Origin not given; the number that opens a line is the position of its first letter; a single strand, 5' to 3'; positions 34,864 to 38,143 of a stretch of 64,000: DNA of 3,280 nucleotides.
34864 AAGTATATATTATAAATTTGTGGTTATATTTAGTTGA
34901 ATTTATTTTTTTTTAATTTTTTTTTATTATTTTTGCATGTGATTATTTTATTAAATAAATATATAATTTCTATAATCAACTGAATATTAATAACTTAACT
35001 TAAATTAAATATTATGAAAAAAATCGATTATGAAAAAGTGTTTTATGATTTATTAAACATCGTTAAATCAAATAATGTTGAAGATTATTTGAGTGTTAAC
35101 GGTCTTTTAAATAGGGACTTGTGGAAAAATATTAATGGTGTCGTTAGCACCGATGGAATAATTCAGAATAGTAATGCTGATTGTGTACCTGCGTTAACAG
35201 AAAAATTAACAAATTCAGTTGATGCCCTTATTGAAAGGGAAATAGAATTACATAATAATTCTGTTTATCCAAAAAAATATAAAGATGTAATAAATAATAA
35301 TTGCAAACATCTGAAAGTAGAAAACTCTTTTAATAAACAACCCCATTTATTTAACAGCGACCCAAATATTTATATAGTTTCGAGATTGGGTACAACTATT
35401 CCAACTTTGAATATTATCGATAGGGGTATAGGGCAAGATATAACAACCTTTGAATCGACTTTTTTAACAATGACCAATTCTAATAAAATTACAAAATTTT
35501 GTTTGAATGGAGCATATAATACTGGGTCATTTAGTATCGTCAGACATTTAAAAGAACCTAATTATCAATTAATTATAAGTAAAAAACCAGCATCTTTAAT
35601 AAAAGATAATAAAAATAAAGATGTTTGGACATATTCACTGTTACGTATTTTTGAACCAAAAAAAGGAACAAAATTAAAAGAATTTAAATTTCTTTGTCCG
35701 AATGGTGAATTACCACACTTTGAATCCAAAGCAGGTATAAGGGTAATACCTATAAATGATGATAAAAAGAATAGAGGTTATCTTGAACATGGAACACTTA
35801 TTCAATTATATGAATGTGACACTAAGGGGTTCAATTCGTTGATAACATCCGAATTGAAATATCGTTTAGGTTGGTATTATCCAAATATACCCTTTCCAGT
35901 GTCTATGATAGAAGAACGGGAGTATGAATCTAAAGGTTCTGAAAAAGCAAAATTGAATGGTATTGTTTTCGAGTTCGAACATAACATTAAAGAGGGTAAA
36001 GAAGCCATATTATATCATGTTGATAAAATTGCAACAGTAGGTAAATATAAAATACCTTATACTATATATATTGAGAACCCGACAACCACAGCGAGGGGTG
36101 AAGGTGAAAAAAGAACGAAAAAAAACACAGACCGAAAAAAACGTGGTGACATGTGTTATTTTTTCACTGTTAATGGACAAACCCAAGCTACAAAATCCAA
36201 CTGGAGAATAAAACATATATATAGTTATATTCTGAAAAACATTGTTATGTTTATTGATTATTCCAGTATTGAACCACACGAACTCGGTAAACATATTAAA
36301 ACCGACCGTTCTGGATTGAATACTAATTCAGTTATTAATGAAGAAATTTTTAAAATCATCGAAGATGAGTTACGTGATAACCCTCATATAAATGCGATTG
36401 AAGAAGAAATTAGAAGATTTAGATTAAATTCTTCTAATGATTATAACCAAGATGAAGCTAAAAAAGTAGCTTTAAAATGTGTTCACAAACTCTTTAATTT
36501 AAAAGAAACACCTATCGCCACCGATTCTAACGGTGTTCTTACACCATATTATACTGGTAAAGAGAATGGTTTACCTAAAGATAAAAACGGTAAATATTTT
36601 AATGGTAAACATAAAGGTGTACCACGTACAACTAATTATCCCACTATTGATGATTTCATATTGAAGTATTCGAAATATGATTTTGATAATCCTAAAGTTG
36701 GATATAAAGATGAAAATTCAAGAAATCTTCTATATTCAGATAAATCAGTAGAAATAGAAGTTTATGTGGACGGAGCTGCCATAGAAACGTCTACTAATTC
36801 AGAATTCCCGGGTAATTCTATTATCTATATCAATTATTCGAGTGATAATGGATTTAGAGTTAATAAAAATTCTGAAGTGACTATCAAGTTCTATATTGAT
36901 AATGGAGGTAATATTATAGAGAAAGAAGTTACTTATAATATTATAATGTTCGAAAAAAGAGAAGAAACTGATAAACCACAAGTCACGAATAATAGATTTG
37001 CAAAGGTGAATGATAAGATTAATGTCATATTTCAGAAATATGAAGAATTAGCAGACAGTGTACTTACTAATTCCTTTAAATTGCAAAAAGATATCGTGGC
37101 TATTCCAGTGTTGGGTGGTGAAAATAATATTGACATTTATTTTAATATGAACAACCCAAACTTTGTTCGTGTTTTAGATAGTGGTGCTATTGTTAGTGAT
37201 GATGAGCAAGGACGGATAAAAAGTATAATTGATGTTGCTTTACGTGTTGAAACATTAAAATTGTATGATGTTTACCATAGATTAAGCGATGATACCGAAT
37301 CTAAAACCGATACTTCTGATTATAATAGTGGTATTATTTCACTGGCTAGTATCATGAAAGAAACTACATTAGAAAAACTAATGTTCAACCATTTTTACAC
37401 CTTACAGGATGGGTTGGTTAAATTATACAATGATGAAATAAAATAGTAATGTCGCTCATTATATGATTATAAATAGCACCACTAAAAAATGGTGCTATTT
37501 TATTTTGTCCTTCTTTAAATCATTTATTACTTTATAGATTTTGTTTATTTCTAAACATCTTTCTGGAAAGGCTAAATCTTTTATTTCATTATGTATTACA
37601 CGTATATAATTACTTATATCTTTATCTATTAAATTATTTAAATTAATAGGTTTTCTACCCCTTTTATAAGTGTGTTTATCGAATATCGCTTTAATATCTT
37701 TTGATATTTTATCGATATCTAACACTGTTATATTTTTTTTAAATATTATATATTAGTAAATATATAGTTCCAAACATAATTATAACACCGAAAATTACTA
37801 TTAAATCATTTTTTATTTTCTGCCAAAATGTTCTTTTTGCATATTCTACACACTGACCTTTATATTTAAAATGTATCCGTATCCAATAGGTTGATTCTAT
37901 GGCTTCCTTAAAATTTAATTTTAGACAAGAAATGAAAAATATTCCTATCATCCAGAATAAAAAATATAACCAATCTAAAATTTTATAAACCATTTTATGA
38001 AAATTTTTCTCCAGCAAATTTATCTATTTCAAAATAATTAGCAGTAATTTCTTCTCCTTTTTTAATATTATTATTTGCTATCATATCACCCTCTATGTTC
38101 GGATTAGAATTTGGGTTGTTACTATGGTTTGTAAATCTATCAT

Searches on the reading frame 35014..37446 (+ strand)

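Call 11: search_protein_families(library=pfam, proteins=[window:35014-37446:+], max_evalue=0.001)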
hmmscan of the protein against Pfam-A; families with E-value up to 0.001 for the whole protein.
window:35014-37446:+ (810 aa): 0 families

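Call 12: search_protein_families(library=phrogs, proteins=[window:35014-37446:+], max_evalue=0.001)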
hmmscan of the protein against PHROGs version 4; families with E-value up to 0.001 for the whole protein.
window:35014-37446:+ (810 aa): 0 families

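Call 54: search_protein_families(library=padloc, proteins=[window:35014-37446:+], max_evalue=0.01)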
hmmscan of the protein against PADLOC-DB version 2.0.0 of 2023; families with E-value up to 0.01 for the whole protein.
window:35014-37446:+ (810 aa): 0 families

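Call 77: search_protein_families(library=ncbifam, proteins=[window:35014-37446:+], max_evalue=1)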
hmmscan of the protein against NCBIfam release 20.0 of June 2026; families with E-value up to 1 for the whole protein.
window:35014-37446:+ (810 aa): 1 family
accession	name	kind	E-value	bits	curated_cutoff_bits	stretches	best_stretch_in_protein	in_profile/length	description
TIGR02992.1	ectoine_eutC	equivalog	0.072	12.2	471.65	1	538-578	55-95/326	ectoine utilization protein EutC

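Call 78: search_protein_families(library=pfam, proteins=[window:35014-37446:+], max_evalue=5)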
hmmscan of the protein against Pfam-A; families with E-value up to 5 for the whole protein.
window:35014-37446:+ (810 aa): 0 families

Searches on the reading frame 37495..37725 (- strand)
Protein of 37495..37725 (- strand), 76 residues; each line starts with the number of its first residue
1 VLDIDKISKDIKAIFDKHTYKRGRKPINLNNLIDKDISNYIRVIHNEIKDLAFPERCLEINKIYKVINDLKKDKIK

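Call 53: search_protein_families(library=pfam, proteins=[window:37495-37725:-], max_evalue=0.05)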
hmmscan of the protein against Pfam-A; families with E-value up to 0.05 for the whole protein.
window:37495-37725:- (76 aa): 0 families

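Call 54: search_protein_families(library=padloc, proteins=[window:37495-37725:-], max_evalue=0.01)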
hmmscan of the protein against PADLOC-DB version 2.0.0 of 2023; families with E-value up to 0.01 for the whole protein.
window:37495-37725:- (76 aa): 0 families

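Call 77: search_protein_families(library=ncbifam, proteins=[window:37495-37725:-], max_evalue=1)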
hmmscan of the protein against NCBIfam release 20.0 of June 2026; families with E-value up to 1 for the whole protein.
window:37495-37725:- (76 aa): 0 families
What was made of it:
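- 37495..37725 (-): 76-aa lysine-rich basic protein (14 Lys, pI 9.5), third gene of the unit. No family hit (calls 53, 77).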

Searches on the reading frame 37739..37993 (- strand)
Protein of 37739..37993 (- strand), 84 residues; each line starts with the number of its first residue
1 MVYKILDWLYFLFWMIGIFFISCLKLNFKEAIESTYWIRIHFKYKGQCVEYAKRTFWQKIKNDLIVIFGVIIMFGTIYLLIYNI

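Call 53: search_protein_families(library=pfam, proteins=[window:37739-37993:-], max_evalue=0.05)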
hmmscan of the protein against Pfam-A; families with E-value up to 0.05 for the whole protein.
window:37739-37993:- (84 aa): 1 family
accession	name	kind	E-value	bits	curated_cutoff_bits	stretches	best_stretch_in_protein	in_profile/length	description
PF00957.27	Synaptobrevin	-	0.029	14.6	26.4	1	43-82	49-88/89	Synaptobrevin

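Call 54: search_protein_families(library=padloc, proteins=[window:37739-37993:-], max_evalue=0.01)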
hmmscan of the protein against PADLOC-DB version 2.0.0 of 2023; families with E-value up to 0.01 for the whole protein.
window:37739-37993:- (84 aa): 0 families

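Call 77: search_protein_families(library=ncbifam, proteins=[window:37739-37993:-], max_evalue=1)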
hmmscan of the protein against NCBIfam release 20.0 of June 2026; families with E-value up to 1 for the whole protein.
window:37739-37993:- (84 aa): 0 families
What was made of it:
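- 37739..37993 (-): 84-aa protein with two hydrophobic helices; its start lies 1 nt after the SET stop; probably co-transcribed. No family hit (calls 53, 54, 77).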
